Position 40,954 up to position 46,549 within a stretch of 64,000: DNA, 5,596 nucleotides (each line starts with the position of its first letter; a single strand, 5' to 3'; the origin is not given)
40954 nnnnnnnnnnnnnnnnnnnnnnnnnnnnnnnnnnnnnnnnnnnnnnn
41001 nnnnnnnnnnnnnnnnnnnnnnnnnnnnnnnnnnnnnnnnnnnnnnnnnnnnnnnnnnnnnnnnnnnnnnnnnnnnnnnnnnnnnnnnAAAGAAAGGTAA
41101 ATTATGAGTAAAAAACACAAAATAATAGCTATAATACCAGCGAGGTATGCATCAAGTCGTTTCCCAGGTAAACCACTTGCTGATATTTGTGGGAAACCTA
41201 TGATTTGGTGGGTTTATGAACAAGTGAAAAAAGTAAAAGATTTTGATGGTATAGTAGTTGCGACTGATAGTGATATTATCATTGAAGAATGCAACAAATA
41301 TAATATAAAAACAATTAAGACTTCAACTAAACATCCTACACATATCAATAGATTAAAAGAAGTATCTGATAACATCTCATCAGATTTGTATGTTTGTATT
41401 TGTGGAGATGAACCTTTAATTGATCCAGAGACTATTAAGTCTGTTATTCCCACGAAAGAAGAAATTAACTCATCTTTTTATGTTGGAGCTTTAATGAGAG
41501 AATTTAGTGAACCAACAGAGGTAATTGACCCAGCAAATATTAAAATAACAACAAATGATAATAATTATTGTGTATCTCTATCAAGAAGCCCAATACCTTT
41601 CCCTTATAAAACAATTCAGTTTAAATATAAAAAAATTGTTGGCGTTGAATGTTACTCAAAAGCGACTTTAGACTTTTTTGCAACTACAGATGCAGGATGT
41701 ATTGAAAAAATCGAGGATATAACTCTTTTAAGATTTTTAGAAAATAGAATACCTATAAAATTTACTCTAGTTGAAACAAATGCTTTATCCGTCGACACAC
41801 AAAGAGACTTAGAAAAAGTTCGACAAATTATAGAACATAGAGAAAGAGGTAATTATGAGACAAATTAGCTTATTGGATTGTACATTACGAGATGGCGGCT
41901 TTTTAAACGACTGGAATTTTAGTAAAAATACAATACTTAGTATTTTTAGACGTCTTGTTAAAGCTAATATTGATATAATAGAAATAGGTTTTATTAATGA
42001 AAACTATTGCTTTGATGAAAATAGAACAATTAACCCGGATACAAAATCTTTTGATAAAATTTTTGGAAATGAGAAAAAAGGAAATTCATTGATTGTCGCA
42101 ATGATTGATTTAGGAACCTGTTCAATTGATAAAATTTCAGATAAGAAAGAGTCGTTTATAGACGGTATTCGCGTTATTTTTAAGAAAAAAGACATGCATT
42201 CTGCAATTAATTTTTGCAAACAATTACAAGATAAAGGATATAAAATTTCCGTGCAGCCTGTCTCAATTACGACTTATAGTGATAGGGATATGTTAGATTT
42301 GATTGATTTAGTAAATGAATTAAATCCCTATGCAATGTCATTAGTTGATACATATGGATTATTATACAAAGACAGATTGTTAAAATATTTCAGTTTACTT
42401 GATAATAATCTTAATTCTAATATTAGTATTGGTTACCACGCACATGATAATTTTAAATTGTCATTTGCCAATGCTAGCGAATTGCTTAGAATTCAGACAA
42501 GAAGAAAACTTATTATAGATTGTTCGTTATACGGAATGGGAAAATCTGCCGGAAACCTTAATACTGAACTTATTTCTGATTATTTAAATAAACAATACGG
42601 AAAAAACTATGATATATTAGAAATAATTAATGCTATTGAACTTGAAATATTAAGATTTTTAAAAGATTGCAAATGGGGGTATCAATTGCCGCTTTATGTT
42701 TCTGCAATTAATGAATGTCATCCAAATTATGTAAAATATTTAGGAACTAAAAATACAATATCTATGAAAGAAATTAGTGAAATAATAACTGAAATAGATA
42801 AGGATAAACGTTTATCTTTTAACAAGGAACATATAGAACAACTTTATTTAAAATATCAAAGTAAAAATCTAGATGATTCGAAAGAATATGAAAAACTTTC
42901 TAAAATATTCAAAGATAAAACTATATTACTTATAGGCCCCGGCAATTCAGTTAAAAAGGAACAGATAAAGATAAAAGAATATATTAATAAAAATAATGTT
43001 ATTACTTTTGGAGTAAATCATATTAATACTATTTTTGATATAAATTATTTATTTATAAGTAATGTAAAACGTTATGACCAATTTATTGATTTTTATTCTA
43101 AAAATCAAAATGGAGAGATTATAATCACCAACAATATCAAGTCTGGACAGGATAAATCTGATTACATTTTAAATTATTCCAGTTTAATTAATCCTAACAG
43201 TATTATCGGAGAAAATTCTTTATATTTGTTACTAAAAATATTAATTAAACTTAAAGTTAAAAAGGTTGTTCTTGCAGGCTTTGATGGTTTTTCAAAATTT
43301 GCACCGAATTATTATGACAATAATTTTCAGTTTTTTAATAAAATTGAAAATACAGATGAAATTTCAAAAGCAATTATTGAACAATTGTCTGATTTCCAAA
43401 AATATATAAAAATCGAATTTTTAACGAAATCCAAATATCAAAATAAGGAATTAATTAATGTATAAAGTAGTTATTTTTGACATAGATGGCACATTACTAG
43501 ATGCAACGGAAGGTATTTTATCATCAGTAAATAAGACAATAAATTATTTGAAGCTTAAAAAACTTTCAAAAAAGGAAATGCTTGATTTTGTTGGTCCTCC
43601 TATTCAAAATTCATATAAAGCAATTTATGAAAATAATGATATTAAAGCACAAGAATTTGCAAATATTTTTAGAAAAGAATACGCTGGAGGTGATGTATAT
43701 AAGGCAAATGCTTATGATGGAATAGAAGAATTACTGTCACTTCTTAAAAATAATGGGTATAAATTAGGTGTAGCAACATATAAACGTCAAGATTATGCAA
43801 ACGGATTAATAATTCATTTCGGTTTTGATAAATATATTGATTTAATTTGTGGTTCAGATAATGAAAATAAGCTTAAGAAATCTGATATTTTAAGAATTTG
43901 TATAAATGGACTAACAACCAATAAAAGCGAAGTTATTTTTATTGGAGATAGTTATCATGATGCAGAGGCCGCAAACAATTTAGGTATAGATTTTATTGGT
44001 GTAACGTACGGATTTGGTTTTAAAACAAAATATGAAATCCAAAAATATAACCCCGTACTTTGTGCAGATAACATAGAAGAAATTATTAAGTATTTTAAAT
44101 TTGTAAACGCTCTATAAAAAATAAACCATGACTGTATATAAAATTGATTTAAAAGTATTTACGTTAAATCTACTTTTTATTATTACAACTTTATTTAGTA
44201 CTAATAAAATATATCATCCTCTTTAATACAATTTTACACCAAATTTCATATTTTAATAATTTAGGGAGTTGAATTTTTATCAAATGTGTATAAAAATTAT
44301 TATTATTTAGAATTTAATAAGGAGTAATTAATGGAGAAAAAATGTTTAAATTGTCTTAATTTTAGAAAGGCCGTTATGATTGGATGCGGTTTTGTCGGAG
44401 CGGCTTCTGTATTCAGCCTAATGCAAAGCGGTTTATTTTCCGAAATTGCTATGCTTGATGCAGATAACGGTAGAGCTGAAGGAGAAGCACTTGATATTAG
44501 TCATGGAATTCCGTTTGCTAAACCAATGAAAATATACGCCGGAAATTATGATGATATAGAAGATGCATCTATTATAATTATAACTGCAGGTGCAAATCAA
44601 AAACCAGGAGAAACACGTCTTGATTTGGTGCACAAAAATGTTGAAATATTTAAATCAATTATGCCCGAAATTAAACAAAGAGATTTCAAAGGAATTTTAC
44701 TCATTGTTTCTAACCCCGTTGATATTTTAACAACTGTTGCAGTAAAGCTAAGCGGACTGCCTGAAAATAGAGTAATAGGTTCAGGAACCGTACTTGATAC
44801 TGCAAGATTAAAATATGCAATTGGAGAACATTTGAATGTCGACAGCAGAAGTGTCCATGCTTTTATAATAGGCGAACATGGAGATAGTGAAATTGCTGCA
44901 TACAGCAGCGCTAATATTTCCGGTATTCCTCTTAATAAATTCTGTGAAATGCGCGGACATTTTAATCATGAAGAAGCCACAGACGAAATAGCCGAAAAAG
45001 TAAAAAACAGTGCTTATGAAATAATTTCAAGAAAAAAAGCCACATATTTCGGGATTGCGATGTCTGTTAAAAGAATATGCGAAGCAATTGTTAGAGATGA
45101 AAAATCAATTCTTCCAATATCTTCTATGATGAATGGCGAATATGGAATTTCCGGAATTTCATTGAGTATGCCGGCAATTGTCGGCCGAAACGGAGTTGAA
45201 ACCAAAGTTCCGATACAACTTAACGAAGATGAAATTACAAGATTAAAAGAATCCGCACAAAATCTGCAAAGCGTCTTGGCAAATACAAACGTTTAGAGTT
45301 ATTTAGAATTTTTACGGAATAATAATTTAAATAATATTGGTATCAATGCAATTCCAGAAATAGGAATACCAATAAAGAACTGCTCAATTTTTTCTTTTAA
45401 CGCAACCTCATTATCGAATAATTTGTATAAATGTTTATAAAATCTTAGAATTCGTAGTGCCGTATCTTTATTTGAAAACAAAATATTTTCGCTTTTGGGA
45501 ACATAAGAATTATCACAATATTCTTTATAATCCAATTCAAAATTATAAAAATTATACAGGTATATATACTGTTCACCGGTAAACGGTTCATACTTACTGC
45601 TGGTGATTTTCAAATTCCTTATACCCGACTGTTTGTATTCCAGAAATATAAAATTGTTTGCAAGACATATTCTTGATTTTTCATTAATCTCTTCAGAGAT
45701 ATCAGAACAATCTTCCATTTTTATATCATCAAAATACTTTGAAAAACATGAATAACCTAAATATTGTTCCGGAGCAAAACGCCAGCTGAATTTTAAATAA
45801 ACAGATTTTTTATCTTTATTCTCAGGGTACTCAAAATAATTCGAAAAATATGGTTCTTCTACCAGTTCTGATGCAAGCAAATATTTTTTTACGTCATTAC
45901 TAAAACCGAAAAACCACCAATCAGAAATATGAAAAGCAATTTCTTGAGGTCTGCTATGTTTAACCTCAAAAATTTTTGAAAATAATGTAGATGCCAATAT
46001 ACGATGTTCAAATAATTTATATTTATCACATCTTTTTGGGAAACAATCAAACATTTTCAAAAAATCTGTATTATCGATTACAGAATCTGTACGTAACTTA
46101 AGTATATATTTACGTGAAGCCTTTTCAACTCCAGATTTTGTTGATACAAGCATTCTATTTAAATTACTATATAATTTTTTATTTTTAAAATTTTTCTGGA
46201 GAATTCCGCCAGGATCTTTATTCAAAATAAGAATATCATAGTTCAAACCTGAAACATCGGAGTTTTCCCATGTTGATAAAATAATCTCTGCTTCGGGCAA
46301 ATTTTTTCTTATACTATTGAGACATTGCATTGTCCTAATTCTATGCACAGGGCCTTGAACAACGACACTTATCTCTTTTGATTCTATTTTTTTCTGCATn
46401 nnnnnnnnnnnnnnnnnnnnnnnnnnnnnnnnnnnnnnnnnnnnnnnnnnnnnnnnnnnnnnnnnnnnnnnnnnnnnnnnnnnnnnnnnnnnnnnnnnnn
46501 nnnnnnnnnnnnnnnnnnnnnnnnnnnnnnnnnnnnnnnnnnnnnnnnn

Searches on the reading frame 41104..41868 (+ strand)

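Call 22: search_protein_families(library=pfam, proteins=[window:41104-41868:+])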
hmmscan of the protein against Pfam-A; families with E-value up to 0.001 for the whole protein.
window:41104-41868:+ (254 aa): 2 families
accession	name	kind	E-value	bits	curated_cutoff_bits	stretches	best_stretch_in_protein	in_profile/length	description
PF02348.25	CTP_transf_3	-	7.7e-39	134.2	22.6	1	8-215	1-214/217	Cytidylyltransferase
PF12804.13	NTP_transf_3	-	1.1e-08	35.9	27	1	17-117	9-110/160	MobA-like NTP transferase domain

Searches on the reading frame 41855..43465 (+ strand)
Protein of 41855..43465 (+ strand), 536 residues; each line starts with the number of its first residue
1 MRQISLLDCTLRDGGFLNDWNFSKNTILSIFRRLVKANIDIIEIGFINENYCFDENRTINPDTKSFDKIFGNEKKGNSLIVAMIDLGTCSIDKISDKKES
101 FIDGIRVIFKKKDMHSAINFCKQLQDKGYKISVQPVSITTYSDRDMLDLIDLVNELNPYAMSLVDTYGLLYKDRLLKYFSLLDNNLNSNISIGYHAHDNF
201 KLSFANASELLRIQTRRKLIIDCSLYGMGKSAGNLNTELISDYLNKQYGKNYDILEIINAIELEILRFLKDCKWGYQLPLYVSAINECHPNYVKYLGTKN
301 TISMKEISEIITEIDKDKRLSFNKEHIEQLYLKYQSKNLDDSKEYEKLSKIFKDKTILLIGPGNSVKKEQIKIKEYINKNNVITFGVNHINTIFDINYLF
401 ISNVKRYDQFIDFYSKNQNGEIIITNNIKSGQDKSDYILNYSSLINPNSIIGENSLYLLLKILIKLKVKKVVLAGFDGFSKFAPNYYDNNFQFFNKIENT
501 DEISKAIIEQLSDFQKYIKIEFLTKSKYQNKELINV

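Call 22: search_protein_families(library=pfam, proteins=[window:41855-43465:+])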
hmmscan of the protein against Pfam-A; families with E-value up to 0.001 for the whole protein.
window:41855-43465:+ (536 aa): 1 family
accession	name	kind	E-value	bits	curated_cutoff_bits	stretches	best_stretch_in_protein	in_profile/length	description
PF00682.25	HMGL-like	-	1.1e-19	71.3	29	1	4-246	2-241/260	HMGL-like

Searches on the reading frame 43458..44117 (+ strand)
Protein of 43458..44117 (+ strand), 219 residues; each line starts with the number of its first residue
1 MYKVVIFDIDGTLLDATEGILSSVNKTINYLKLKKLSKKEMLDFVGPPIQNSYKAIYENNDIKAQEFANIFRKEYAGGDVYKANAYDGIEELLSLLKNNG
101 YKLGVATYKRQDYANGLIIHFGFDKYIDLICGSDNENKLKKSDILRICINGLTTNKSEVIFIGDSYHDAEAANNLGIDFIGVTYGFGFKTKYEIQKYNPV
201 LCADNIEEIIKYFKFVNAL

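Call 22: search_protein_families(library=pfam, proteins=[window:43458-44117:+])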
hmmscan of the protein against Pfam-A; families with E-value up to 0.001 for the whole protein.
window:43458-44117:+ (219 aa): 6 families
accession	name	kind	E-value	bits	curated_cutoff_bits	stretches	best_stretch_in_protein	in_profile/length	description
PF13419.12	HAD_2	-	1.1e-37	130.3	23.8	1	5-182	1-178/178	Haloacid dehalogenase-like hydrolase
PF00702.32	Hydrolase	-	1.2e-20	75.2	26.4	1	2-176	1-191/191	haloacid dehalogenase-like hydrolase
PF13242.12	Hydrolase_like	-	1.2e-08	35.1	22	1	144-208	9-74/75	HAD-hyrolase-like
PF12710.13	HAD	-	6.6e-07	30.4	27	1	5-172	1-188/189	haloacid dehalogenase-like hydrolase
PF11019.14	DUF2608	-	0.00029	20.8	22.6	0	4-29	20-45/244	Protein of unknown function (DUF2608)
PF08282.18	Hydrolase_3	-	0.0007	19.8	20.9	0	5-32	1-28/255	haloacid dehalogenase-like hydrolase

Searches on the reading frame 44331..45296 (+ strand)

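Call 22: search_protein_families(library=pfam, proteins=[window:44331-45296:+])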
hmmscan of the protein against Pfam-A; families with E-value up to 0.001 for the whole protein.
window:44331-45296:+ (321 aa): 2 families
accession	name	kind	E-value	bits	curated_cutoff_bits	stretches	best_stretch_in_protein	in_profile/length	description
PF00056.29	Ldh_1_N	-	2.4e-41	141.5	27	1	13-150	2-141/141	lactate/malate dehydrogenase, NAD binding domain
PF02866.23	Ldh_1_C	-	7.5e-41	140.5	22.6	1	153-317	1-168/174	lactate/malate dehydrogenase, alpha/beta C-terminal domain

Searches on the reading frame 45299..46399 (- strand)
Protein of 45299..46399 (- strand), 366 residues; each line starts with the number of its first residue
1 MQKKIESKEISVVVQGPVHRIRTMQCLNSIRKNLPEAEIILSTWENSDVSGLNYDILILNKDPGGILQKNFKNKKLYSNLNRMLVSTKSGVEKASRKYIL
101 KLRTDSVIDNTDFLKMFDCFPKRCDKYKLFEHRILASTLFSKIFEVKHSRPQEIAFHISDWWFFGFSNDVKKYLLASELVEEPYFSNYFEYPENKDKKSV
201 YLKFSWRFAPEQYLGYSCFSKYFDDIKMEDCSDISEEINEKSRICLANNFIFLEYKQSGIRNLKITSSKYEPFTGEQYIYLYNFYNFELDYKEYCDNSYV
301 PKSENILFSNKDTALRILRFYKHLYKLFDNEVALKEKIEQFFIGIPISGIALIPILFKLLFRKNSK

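Call 7: search_protein_families(library=ncbifam, proteins=[window:45299-46399:-])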
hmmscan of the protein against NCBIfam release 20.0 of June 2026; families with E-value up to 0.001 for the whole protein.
window:45299-46399:- (366 aa): 0 families

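Call 22: search_protein_families(library=pfam, proteins=[window:45299-46399:-])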
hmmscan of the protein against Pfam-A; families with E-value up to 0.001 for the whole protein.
window:45299-46399:- (366 aa): 1 family
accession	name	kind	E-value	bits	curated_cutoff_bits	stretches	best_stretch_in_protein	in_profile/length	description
PF07507.16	WavE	-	1.5e-50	172.6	27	1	10-319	1-302/305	WavE lipopolysaccharide synthesis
